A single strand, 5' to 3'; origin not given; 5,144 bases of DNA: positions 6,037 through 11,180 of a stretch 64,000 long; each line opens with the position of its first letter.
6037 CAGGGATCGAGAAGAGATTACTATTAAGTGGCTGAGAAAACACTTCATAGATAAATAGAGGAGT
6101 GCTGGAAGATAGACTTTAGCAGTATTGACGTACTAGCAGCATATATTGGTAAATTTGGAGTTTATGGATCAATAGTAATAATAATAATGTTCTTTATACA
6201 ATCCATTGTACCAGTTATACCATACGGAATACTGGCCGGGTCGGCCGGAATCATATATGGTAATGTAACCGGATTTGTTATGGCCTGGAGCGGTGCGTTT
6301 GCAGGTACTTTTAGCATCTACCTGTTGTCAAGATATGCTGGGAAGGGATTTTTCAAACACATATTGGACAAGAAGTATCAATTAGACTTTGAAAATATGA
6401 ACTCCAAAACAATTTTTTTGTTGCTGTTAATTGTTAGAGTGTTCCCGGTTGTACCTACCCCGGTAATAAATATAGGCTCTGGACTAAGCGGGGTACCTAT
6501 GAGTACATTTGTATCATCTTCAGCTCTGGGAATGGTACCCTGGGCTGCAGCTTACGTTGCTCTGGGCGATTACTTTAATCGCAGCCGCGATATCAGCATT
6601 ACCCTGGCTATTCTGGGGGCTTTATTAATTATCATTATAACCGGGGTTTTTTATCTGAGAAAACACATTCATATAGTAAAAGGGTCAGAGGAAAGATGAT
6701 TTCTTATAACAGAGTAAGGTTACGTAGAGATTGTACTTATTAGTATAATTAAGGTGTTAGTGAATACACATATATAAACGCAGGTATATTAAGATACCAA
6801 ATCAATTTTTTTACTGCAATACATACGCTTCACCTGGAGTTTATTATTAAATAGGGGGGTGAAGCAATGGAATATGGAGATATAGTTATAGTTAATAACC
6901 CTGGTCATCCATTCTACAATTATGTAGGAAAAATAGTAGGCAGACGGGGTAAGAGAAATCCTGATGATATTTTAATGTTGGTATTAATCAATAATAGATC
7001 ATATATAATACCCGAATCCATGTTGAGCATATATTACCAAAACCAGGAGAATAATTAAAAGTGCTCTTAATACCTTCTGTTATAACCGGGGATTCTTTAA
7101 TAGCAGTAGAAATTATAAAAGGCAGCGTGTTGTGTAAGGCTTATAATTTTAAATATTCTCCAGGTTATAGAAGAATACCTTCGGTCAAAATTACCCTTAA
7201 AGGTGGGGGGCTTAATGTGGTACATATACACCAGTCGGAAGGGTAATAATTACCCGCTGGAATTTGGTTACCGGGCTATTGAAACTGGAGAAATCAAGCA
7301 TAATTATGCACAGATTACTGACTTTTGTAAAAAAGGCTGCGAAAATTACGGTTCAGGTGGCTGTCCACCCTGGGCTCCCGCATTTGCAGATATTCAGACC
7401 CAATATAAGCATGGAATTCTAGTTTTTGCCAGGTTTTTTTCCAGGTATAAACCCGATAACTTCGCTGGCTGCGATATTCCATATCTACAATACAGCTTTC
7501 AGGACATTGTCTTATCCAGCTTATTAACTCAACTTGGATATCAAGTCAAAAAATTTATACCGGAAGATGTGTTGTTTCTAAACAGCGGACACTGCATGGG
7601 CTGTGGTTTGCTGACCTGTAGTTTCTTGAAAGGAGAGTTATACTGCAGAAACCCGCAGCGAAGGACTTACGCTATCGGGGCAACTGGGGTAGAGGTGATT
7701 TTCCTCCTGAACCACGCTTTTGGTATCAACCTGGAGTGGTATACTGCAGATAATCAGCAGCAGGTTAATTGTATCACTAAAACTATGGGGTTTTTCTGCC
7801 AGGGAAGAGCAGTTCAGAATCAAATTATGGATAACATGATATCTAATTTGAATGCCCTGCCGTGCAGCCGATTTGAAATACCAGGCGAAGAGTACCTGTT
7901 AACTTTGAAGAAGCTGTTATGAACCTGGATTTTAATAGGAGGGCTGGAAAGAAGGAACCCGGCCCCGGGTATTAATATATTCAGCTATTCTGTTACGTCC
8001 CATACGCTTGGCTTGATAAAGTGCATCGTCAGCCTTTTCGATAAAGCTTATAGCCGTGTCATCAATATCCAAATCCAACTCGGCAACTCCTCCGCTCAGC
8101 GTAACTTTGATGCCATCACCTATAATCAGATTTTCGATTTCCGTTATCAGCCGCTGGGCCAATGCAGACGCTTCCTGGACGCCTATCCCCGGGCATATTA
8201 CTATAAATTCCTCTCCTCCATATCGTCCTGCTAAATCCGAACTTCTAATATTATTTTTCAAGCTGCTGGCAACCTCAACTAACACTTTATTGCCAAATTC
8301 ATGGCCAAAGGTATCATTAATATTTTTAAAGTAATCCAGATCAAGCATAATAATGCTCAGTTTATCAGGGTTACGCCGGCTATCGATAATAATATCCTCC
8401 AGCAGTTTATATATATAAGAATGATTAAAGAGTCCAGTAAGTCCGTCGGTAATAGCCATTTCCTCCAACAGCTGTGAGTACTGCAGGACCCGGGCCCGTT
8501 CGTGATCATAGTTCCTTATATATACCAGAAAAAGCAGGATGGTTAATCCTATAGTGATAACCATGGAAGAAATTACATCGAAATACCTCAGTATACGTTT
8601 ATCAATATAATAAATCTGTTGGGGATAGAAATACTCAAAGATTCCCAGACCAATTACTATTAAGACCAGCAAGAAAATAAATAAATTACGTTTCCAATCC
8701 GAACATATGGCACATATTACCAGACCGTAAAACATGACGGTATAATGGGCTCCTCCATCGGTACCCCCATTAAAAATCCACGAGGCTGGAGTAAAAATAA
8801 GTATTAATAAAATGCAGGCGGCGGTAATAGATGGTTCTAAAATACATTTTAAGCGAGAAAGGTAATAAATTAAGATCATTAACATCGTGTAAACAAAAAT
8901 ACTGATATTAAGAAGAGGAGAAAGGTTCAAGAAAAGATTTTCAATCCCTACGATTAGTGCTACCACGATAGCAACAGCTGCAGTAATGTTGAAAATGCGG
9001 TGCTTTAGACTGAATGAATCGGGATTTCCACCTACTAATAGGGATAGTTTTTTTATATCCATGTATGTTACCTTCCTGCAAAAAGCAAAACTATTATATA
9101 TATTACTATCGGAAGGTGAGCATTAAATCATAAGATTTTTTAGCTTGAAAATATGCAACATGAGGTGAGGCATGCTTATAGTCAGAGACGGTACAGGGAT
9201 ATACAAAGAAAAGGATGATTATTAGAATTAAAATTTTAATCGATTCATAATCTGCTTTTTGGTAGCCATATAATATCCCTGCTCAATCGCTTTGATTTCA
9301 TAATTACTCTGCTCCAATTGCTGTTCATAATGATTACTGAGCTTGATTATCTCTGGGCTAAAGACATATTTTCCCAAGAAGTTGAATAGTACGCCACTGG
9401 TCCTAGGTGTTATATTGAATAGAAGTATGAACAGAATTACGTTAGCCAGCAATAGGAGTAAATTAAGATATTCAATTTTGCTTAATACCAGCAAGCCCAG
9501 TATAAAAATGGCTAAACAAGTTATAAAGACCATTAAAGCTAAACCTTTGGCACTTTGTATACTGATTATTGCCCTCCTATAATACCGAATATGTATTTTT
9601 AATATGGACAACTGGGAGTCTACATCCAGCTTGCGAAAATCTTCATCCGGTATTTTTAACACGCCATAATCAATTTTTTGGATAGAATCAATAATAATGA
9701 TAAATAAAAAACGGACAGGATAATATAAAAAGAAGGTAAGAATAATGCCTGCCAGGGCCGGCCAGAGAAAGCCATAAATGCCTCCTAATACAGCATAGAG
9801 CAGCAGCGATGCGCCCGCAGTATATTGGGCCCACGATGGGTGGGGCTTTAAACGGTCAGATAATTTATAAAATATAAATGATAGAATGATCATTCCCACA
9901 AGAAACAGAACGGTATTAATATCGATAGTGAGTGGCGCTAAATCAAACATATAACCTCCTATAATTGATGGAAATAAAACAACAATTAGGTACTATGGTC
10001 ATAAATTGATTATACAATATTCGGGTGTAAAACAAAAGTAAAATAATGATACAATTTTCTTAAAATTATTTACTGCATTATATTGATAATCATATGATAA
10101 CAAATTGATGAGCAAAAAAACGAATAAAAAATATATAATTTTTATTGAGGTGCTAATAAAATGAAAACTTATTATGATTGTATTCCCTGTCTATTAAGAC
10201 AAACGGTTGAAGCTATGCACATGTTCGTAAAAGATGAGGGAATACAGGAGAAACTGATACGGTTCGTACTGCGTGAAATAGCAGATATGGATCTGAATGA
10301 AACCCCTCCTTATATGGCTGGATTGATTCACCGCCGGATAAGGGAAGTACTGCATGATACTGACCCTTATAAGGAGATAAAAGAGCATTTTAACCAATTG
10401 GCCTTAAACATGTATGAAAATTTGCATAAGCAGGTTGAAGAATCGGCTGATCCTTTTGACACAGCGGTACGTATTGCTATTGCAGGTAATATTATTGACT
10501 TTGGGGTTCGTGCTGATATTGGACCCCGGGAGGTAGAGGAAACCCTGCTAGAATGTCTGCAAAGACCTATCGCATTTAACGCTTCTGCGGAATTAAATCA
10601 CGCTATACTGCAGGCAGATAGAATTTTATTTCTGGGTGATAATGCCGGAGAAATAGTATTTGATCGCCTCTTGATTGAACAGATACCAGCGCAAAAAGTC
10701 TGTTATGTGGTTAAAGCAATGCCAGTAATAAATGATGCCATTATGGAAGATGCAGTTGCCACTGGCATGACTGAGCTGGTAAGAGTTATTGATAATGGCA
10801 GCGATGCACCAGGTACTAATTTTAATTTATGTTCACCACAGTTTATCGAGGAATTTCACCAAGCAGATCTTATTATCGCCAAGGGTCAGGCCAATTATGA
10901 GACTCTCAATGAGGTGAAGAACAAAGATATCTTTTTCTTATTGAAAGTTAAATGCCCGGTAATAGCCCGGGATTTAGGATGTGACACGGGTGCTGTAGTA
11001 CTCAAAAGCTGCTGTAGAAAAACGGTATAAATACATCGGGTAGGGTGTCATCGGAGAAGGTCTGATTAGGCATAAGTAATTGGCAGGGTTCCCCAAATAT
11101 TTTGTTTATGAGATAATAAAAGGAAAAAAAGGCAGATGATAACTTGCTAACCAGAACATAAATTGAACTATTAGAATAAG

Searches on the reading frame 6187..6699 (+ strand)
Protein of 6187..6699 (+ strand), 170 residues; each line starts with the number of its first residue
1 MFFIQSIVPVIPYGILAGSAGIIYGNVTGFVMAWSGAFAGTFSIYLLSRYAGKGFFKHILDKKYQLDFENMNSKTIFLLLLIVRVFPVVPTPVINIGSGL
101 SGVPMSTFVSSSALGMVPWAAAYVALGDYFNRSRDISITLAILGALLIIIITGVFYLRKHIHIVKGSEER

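Call 76: search_protein_families(library=pfam, proteins=[window:6187-6699:+], max_evalue=0.00001)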
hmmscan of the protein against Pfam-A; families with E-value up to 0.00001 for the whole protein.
window:6187-6699:+ (170 aa): 1 family
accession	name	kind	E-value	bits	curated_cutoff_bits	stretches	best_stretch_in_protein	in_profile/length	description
PF09335.16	VTT_dom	-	1.1e-23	84.5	33.9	1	11-128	1-122/123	VTT domain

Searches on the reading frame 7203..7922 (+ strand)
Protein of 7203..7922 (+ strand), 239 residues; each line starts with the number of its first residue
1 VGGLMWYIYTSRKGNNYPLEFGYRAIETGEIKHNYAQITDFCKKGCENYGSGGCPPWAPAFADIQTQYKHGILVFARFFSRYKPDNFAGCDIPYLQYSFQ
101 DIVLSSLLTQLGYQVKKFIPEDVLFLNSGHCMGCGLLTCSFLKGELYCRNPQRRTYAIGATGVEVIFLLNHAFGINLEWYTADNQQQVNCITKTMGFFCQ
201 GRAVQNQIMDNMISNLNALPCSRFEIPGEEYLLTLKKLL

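Call 76: search_protein_families(library=pfam, proteins=[window:7203-7922:+], max_evalue=0.00001)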
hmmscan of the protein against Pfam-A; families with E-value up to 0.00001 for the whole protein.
window:7203-7922:+ (239 aa): 1 family
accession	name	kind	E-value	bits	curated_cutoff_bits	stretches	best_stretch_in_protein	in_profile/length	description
PF10050.14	DUF2284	-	4.3e-14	53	25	1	26-190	3-155/161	Predicted metal-binding protein (DUF2284)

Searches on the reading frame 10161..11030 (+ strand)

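Call 76: search_protein_families(library=pfam, proteins=[window:10161-11030:+], max_evalue=0.00001)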
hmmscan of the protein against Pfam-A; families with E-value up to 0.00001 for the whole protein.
window:10161-11030:+ (289 aa): 1 family
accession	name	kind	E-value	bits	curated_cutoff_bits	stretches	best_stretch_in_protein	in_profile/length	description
PF01937.24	ARMT1-like_dom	-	5.8e-78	262.6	25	1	3-278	1-309/311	Damage-control phosphatase ARMT1-like domain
